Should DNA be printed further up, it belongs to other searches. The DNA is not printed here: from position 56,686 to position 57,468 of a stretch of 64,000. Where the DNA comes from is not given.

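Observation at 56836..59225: Bacterial SET-domain lysine methyltransferase immediately upstream of a second flagellar hook gene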

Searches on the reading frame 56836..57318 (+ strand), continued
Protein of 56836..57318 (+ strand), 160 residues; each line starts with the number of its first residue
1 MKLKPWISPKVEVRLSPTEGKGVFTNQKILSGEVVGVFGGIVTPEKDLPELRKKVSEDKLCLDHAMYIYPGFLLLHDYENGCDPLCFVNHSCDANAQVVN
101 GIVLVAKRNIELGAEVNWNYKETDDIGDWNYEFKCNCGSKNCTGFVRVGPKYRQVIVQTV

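Call 39: search_protein_families(library=pfam, proteins=[L025:2691-5231:+, L025:1772-2554:+, L025:8802-9359:+, L025:9338-10333:+, L025:10342-11175:+, L003:2352-5276:+, L003:10380-11996:+, L001:8766-9398:+, L016:1860-5312:+, L019:5688-7481:+], max_evalue=0.001)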
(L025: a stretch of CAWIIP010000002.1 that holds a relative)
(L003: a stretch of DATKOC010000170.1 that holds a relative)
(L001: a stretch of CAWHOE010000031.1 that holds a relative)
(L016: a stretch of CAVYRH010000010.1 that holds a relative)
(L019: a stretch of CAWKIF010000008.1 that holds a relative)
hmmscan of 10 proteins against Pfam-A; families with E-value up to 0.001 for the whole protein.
L025:2691-5231:+ (846 aa): 0 families

L025:1772-2554:+ (260 aa): 0 families

L025:8802-9359:+ (185 aa): 4 families
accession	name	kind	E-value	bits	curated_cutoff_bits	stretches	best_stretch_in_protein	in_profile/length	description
PF04542.20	Sigma70_r2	-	5e-16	58.7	24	1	23-90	1-70/71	Sigma-70 region 2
PF08281.18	Sigma70_r4_2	-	4.7e-12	45.8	25.7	1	117-169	2-54/54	Sigma-70, region 4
PF04545.22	Sigma70_r4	-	3.3e-07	30.2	24.1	1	123-169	2-48/50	Sigma-70, region 4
PF07638.17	Sigma70_ECF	-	0.00021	21.7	21.1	0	112-173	119-183/185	ECF sigma factor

L025:9338-10333:+ (331 aa): 1 family
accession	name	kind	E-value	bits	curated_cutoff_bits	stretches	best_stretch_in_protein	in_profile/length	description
PF13860.13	FlgD_ig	-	5.1e-09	36.4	27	1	252-315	9-73/79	FlgD Ig-like domain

L025:10342-11175:+ (277 aa): 0 families

L003:2352-5276:+ (974 aa): 0 families

L003:10380-11996:+ (538 aa): 6 families
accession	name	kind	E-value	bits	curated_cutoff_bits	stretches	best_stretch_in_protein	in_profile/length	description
PF25021.1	TEN_NHL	-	2.2e-24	86.5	27.1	3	30-99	114-180/357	Teneurin NHL domain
PF01436.27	NHL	-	3.9e-19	68.1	20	1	116-141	1-26/28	NHL repeat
PF06739.17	SBBP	-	4.6e-07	30.1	20.5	0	236-252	13-29/38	Beta-propeller repeat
PF18962.6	Por_Secre_tail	-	6.8e-07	29.9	27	1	455-522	2-66/75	Secretion system C-terminal sorting domain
PF20067.5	SSL_N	-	0.00025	21.3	18.9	0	55-74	18-37/46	Strictosidine synthase-like, N-terminal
PF07494.17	Reg_prop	-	0.00054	20.3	20.4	0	63-74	10-21/24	Two component regulator propeller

L001:8766-9398:+ (210 aa): 3 families
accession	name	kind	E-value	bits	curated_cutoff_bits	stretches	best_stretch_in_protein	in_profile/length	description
PF04542.20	Sigma70_r2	-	5.5e-15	55.4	24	1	47-114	1-70/71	Sigma-70 region 2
PF08281.18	Sigma70_r4_2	-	1.4e-09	37.9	25.7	1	143-193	4-54/54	Sigma-70, region 4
PF04545.22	Sigma70_r4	-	1.6e-05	24.7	24.1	1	148-193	3-48/50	Sigma-70, region 4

L016:1860-5312:+ (1150 aa): 1 family
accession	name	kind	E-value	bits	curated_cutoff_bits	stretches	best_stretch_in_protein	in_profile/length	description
PF13860.13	FlgD_ig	-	1.4e-05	25.4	27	1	1069-1137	7-75/79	FlgD Ig-like domain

L019:5688-7481:+ (597 aa): 5 families
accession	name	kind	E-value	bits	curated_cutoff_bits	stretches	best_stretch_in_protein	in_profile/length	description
PF25021.1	TEN_NHL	-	1.4e-23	83.9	27.1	2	98-149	129-177/357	Teneurin NHL domain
PF01436.27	NHL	-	3.8e-19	68.1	20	0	169-190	1-22/28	NHL repeat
PF06739.17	SBBP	-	7.2e-10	39.1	20.5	0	98-126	5-28/38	Beta-propeller repeat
PF18962.6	Por_Secre_tail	-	0.00039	21.1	27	1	512-579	2-66/75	Secretion system C-terminal sorting domain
PF20067.5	SSL_N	-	0.00056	20.2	18.9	0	112-128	22-38/46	Strictosidine synthase-like, N-terminal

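Call 50: predict_structure(alignment_id=A1)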
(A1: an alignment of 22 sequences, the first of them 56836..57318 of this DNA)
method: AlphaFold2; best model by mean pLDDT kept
length: 160 residues; sequences in the alignment: 22
mean_pLDDT: 92.0   pTM: 0.85
mean pLDDT of the five models: 92.0, 89.9, 88.6, 87.4, 85.5
residues with pLDDT >= 90: 135; 70-90: 19; 50-70: 2; < 50: 4
segments of 3 or more residues with pLDDT < 50: 157-160
pLDDT, mean of each block of 10 residues (from residue 1): 96 88 97 97 95 94 92 93 91 96 97 97 91 92 93 62
secondary structure, 60 per line:
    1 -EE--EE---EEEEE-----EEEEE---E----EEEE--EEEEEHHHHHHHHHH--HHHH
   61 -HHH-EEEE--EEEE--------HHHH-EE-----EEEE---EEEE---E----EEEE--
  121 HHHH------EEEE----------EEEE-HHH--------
elements in order: E11-15 E21-25 E34-37 E40-44 H45-54 H57-60 E66-69 E72-75 H84-87 E96-99 E103-106 E115-118 H121-124 E131-134 E145-148
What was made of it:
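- On SET-domain methyltransferase (Pfam PF00856, class V): AF2 pLDDT 92 (call 50).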

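Call 53: fold_search(model_id=the predicted structure, library=pdb)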
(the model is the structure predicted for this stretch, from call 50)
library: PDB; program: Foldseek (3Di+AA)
matches with E <= 10: 521; with E <= 0.001: 336
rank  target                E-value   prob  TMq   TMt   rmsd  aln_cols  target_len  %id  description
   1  6kqq_B                2.9e-09  1.00  0.66  0.50   4.3       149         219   27  NSD1 SET domain in complex with BT3 and SAM (released 2020-09-02)
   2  6u9n_A                4.0e-09  1.00  0.65  0.70   3.5       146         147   28  MLL1 SET N3861I/Q3867L bound to inhibitor 14 (TC-5139) (released 2020-07-01)
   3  7w67_C                4.6e-09  1.00  0.67  0.68   4.3       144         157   29  The crystal structure of MLL1 (N3861I/Q3867L/C3882SS)-RBBP5-ASH2L in complex with H3K4me0 peptide (released 2022-09-07)
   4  6kqq_A                4.8e-09  1.00  0.68  0.50   4.3       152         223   26  NSD1 SET domain in complex with BT3 and SAM (released 2020-09-02)
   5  6u9m_A                6.5e-09  1.00  0.65  0.69   3.3       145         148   28  MLL1 SET N3861I/Q3867L bound to inhibitor 16 (TC-5109) (released 2020-07-01)
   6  7w6a_C                6.5e-09  1.00  0.66  0.66   4.5       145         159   30  Crystal structure of the MLL1 (N3861I/Q3867L/C3882SS)-RBBP5-ASH2L complex (released 2022-09-07)
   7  4ype_A                7.3e-09  1.00  0.69  0.52   3.8       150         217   23  ASH1L SET domain H2193F mutant in complex with S-adenosyl methionine (SAM) (released 2015-09-02)
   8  6u9n_B                8.2e-09  1.00  0.64  0.69   3.2       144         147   28  MLL1 SET N3861I/Q3867L bound to inhibitor 14 (TC-5139) (released 2020-07-01)
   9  7w6j_C                1.0e-08  1.00  0.64  0.65   4.5       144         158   30  The crystal structure of MLL1 (N3861I/Q3867L/C3882SS)-RBBP5-ASH2L in complex with H3K4me2 peptide (released 2022-09-07)
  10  6u9k_A                1.2e-08  1.00  0.65  0.69   3.2       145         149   29  MLL1 SET N3861I/Q3867L bound to inhibitor 18 (TC-5153) (released 2020-07-01)
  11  2w5z_A                1.2e-08  1.00  0.65  0.58   4.7       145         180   29  Ternary Complex of the Mixed Lineage Leukaemia (MLL1) SET Domain with the cofactor product S-Adenosylhomocysteine and  (released 2009-02-10)
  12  6u9k_B                1.3e-08  1.00  0.62  0.66   3.3       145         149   29  MLL1 SET N3861I/Q3867L bound to inhibitor 18 (TC-5153) (released 2020-07-01)
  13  4ynp_B                1.7e-08  1.00  0.68  0.58   4.0       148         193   22  ASH1L SET domain S2259M mutant in complex with S-adenosyl methionine (SAM) (released 2015-09-02)
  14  6kqp                  1.7e-08  1.00  0.63  0.47   4.4       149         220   24  NSD1 SET domain in complex with SAM (released 2020-09-02)
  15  5upd                  2.2e-08  1.00  0.64  0.49   4.3       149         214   26  Methyltransferase domain of human Wolf-Hirschhorn Syndrome Candidate 1-Like protein 1 (WHSC1L1) (released 2017-02-15)
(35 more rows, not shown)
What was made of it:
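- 56836..57318 (+): SET/post-SET methyltransferase gene (160 aa), cytoplasmic by sequence. AF2 pLDDT is 92, and the best PDB fold matches are the NSD1, MLL1 and ASH1L SET domains (calls 50, 53).
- On SET-domain methyltransferase (Pfam PF00856, class V): Foldseek against PDB: NSD1, MLL1 and ASH1L SET, E about 3e-9, TM 0.65-0.71 (call 53).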

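Call 61: search_protein_families(library=ncbifam, proteins=[window:56836-57318:+], max_evalue=0.01)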
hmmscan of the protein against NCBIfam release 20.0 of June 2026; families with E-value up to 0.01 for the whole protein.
window:56836-57318:+ (160 aa): 0 families

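Call 67: find_encoding_contigs(protein=P0002, flank=6000, max_places=2)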
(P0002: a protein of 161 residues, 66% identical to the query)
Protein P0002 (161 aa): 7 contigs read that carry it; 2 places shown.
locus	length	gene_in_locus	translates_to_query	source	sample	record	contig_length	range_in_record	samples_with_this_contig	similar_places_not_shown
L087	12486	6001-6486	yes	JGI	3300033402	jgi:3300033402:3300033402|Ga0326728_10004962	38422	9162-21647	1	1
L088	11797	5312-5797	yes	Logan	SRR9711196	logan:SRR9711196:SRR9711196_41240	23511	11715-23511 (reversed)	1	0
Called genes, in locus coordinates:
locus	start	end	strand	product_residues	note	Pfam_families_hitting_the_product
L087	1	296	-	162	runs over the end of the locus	PF00196:GerE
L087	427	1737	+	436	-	PF04055:Radical_SAM, PF13353:Fer4_12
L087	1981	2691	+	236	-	-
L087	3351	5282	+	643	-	-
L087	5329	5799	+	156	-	PF01625:PMSR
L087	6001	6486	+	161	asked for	PF00856:SET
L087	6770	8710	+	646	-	PF00460:Flg_bb_rod (weak), PF22692:LlgE_F_G_D1, PF07559:FlgE_D2 (weak), PF06429:Flg_bbr_C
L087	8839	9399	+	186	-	PF04542:Sigma70_r2, PF08281:Sigma70_r4_2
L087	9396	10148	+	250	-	PF13860:FlgD_ig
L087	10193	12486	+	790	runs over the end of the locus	PF18962:Por_Secre_tail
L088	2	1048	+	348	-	?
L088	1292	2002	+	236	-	-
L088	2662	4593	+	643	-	-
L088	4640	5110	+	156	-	PF01625:PMSR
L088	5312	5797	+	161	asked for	PF00856:SET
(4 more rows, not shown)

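Call 68: find_encoding_contigs(protein=P0038, flank=6000, max_places=1)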
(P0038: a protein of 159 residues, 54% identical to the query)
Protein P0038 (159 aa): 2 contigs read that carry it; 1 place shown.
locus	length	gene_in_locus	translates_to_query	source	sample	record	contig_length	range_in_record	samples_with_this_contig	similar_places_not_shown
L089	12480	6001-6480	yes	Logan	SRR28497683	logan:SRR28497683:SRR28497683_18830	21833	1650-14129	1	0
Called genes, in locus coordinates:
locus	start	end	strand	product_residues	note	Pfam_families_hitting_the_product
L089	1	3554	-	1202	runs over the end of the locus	PF12447:DUF3683, PF01565:FAD_binding_4, PF02913:FAD-oxidase_C, PF13183:Fer4_8, PF02754:CCG (faint)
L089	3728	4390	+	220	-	PF02586:SRAP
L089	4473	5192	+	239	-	-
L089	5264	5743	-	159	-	PF00731:AIRC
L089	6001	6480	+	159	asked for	PF00856:SET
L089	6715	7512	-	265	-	PF18863:AbiJ_NTD4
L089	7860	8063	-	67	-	PF10047:DUF2281 (weak)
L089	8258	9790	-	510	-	-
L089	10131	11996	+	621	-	PF00460:Flg_bb_rod, PF22692:LlgE_F_G_D1, PF07559:FlgE_D2 (weak), PF06429:Flg_bbr_C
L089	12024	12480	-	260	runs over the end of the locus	PF06182:ABC2_membrane_6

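Call 69: find_encoding_contigs(protein=P0042, flank=6000, max_places=1)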
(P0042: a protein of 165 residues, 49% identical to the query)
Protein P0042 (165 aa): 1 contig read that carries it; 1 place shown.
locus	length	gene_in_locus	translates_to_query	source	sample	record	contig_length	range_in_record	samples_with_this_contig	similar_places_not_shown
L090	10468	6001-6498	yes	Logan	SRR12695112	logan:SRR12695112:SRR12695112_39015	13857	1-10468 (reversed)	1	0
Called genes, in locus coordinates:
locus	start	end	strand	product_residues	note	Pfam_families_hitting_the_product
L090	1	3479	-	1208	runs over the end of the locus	PF12447:DUF3683, PF01565:FAD_binding_4, PF02913:FAD-oxidase_C, PF13183:Fer4_8, PF02754:CCG (weak)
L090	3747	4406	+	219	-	PF02586:SRAP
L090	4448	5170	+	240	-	-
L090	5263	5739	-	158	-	PF00731:AIRC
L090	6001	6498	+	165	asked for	PF00856:SET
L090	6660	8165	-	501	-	-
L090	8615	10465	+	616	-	PF00460:Flg_bb_rod (weak), PF22692:LlgE_F_G_D1, PF06429:Flg_bbr_C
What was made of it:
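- In L089/L090 msrA is absent while SET and flgE stay together (calls 68, 69).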

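Call 75: find_encoding_contigs(protein=P0001, flank=3000, max_places=4)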
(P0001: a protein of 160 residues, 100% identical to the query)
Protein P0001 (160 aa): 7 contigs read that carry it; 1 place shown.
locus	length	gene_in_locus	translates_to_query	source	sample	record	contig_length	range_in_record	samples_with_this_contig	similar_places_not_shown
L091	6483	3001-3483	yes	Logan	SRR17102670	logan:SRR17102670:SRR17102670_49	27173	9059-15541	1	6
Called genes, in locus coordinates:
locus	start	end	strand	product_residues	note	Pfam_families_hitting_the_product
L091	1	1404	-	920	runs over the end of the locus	PF02629:CoA_binding, PF13380:CoA_binding_2, PF13607:Succ_CoA_lig, PF19045:Ligase_CoA_2, PF13549:ATP-grasp_5, PF13302:Acetyltransf_3, PF00583:Acetyltransf_1, PF13508:Acetyltransf_7 (weak), +1 more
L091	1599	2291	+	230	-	PF00027:cNMP_binding, PF13545:HTH_Crp_2, PF00325:Crp (weak)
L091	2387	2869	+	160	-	PF01625:PMSR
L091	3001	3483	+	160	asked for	PF00856:SET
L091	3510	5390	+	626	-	PF00460:Flg_bb_rod, PF22692:LlgE_F_G_D1, PF07559:FlgE_D2, PF06429:Flg_bbr_C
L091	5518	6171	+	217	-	PF00923:TAL_FSA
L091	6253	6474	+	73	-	PF11146:DUF2905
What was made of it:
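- Checked: The same Crp-msrA-SET-flgE2-tal arrangement, with the same gene spacing, is on a public contig from another assembly, and the exact SET protein was read on 7 contigs (6 similar places not shown), so it is not an assembly artefact (call 75).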

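Call 76: list_cluster_members(proteins=[P0001, P0068])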
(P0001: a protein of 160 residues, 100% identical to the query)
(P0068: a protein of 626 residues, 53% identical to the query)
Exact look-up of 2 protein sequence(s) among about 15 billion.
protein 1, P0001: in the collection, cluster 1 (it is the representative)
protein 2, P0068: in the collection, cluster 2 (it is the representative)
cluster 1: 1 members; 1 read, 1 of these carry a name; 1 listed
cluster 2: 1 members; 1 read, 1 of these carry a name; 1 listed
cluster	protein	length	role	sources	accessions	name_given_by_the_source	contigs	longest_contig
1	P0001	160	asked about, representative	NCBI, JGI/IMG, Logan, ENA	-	SET domain-containing protein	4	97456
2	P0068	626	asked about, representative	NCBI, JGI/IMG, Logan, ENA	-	flagellar hook-basal body protein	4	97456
